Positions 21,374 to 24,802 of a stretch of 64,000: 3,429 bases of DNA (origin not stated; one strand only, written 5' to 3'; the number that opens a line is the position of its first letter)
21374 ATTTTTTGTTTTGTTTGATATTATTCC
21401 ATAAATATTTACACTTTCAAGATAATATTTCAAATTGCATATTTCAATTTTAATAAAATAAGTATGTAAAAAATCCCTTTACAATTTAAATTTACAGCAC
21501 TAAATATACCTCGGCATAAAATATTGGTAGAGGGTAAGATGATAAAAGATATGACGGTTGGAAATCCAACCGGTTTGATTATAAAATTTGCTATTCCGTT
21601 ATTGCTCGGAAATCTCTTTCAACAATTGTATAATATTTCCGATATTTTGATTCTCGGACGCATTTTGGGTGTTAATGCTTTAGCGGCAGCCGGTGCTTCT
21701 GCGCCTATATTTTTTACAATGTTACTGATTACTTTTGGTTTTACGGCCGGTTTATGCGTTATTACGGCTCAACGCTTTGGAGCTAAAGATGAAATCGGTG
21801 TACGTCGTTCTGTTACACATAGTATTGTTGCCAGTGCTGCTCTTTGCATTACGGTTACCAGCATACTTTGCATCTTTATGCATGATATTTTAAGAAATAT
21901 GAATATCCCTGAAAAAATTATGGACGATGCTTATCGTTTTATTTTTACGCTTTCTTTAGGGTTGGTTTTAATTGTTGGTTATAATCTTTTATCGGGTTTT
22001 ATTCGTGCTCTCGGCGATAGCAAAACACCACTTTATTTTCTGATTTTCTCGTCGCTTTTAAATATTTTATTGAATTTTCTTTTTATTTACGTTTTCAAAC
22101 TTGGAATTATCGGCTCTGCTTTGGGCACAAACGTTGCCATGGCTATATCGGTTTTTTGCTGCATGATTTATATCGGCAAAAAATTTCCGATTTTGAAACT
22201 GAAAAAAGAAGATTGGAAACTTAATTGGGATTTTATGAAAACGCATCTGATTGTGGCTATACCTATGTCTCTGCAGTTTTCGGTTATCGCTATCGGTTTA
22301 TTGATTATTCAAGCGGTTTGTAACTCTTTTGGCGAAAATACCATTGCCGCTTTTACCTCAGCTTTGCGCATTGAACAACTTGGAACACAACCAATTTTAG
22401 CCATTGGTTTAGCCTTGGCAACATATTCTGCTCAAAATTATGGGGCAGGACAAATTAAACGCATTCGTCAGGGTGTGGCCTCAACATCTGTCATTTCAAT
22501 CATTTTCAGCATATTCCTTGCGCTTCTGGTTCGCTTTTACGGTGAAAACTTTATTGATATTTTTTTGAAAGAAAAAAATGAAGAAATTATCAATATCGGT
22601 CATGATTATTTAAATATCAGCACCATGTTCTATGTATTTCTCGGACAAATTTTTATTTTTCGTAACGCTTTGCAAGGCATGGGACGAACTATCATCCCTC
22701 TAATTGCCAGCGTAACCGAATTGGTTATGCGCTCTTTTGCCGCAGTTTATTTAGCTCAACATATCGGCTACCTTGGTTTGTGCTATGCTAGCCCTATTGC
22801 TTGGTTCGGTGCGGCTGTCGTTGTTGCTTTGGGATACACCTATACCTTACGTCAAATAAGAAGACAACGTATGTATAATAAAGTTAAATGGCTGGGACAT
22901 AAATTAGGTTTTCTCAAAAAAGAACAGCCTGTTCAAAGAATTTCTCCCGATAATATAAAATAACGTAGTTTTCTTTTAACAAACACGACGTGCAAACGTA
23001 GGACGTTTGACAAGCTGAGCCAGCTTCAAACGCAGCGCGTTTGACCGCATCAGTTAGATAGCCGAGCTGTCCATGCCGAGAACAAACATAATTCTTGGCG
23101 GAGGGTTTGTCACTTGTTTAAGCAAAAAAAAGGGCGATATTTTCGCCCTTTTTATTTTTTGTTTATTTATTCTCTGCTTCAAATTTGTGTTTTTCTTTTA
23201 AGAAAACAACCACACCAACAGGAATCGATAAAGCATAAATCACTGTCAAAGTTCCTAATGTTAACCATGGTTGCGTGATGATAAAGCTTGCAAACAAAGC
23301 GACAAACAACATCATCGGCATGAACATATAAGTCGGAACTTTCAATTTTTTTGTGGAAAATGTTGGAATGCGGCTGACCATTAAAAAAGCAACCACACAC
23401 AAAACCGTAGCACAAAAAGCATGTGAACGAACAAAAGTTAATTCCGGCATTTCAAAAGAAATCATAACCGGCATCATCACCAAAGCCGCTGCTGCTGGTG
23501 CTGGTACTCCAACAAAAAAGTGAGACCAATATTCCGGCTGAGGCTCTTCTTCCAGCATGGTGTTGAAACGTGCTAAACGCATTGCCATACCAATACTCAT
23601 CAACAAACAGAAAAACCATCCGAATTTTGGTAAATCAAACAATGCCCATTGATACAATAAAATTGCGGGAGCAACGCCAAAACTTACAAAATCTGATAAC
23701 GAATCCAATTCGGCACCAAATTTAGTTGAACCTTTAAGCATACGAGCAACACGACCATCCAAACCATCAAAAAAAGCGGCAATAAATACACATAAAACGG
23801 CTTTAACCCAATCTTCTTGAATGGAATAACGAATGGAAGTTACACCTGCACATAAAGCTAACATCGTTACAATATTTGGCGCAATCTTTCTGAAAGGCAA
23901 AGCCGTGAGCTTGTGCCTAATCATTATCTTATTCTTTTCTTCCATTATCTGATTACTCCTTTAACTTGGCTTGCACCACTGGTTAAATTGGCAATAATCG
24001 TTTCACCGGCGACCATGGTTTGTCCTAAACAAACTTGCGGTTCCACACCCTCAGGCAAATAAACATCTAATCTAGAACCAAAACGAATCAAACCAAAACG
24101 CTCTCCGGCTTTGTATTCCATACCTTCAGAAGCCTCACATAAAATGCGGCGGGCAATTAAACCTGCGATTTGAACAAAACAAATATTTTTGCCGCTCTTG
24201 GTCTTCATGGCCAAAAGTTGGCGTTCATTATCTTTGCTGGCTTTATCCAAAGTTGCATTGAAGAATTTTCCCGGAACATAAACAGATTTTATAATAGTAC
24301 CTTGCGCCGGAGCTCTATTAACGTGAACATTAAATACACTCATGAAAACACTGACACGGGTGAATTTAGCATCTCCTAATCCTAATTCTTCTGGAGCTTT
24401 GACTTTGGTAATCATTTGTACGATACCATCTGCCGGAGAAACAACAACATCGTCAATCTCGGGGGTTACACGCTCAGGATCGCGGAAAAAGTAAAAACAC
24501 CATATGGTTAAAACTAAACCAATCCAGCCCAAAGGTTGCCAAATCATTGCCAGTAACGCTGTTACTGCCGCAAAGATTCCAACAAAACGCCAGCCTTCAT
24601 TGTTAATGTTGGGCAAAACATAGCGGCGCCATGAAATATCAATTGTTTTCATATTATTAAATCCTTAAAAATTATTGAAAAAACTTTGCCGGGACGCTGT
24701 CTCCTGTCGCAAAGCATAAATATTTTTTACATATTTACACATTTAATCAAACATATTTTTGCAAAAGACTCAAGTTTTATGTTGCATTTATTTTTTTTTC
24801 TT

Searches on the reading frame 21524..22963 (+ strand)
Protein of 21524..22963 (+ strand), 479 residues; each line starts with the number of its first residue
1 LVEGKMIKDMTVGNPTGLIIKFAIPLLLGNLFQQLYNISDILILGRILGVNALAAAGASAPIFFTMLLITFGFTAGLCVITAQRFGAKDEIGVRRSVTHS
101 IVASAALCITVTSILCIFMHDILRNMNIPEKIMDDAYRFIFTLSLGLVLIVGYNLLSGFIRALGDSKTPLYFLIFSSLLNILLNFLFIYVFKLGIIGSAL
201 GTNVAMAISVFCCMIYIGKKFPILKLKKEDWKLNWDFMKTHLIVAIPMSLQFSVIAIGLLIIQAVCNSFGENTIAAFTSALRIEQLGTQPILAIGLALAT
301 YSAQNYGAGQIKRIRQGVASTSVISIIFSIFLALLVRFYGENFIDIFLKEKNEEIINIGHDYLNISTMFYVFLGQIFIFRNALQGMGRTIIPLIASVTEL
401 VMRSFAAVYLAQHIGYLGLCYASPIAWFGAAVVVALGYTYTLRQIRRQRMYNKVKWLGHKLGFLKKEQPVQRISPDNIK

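Call 66: search_protein_families(library=pfam, proteins=[window:21524-22963:+], max_evalue=0.0001)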
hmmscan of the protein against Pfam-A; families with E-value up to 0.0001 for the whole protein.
window:21524-22963:+ (479 aa): 2 families
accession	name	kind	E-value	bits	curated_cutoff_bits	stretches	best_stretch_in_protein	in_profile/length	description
PF01554.23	MatE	-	6.2e-50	169.5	24.9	2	25-186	1-161/161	MatE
PF03023.19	MurJ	-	3.1e-05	23.2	27.4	1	19-227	199-409/451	Lipid II flippase MurJ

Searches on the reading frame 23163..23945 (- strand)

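Call 66: search_protein_families(library=pfam, proteins=[window:23163-23945:-], max_evalue=0.0001)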
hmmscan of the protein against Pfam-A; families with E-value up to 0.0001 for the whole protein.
window:23163-23945:- (260 aa): 2 families
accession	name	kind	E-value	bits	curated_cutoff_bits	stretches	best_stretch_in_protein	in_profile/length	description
PF01066.26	CDP-OH_P_transf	-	8.8e-25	88.3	22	1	22-175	3-138/152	CDP-alcohol phosphatidyltransferase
PF08009.16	CDP-OH_P_tran_2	-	2.5e-08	34.1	21.5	1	207-242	2-37/37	CDP-alcohol phosphatidyltransferase 2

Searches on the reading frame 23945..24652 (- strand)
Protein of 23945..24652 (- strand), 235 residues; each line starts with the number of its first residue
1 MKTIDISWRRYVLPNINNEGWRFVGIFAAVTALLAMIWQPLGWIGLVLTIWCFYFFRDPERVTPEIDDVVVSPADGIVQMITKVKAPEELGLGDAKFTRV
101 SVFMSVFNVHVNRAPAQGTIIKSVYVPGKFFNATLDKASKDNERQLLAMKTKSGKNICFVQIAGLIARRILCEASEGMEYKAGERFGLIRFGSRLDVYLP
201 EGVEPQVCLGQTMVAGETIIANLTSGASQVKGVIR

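Call 66: search_protein_families(library=pfam, proteins=[window:23945-24652:-], max_evalue=0.0001)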
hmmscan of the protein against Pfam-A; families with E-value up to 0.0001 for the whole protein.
window:23945-24652:- (235 aa): 1 family
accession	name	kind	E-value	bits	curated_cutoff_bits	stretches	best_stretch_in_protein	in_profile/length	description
PF02666.20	PS_Dcarbxylase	-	1.6e-47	162.2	22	1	49-221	2-198/198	Phosphatidylserine decarboxylase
